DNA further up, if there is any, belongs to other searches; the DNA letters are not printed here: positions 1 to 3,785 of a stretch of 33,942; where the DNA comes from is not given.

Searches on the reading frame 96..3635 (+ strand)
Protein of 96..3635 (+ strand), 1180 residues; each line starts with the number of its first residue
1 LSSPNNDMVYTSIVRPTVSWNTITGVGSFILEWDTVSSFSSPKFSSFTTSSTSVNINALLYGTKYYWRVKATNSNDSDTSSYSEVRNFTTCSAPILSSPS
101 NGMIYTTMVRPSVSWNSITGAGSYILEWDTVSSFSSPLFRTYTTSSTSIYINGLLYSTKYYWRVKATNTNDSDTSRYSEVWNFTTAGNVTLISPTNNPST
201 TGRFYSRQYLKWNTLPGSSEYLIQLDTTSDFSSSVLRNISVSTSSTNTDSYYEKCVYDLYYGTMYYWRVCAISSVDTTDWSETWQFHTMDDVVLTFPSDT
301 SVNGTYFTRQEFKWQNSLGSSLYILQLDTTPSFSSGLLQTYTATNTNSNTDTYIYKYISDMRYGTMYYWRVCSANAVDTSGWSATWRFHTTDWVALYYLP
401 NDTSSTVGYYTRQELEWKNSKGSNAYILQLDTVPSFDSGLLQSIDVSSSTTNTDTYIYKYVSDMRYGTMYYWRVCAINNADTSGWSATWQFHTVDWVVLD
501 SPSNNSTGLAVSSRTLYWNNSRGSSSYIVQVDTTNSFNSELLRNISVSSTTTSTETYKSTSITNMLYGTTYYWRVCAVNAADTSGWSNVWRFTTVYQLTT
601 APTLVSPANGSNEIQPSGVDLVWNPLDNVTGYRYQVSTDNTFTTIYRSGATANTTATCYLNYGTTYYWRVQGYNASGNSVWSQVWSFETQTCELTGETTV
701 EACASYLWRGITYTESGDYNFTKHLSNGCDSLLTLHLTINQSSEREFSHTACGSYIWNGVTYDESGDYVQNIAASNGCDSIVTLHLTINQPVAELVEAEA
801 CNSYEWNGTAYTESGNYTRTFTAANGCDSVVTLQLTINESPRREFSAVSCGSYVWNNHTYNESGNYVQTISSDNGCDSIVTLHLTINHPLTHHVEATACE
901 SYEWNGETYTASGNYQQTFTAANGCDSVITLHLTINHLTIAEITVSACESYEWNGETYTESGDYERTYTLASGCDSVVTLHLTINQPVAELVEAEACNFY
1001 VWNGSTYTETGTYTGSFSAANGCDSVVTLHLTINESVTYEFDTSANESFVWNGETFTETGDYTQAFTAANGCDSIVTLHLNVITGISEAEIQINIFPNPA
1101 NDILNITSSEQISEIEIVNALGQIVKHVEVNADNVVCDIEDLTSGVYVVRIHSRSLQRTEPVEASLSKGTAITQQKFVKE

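Call 70: search_protein_families(library=pfam, proteins=[window:96-3635:+], max_evalue=0.001)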
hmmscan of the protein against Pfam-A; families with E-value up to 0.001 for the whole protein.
window:96-3635:+ (1180 aa): 5 families
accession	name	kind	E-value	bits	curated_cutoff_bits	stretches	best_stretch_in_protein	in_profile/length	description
PF16656.11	Pur_ac_phosph_N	-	1.7e-17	64.2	30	1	507-594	9-93/93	Purple acid Phosphatase, N-terminal domain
PF25788.1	Ig_Rha78A_N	-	4.5e-17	62.7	27.4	0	631-690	37-102/105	Rha78A-like, N-terminal immunoglobulin domain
PF18962.6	Por_Secre_tail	-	4.2e-13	49.8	27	1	1095-1155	1-66/75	Secretion system C-terminal sorting domain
PF00041.27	fn3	-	4.2e-11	43.4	25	0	613-685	10-81/84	Fibronectin type III domain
PF25059.1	FN3_DSCAM-DSCAML_C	-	0.00036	21.2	39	0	48-83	41-76/89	DSCAM/DSCAML C-terminal Fn3-like domain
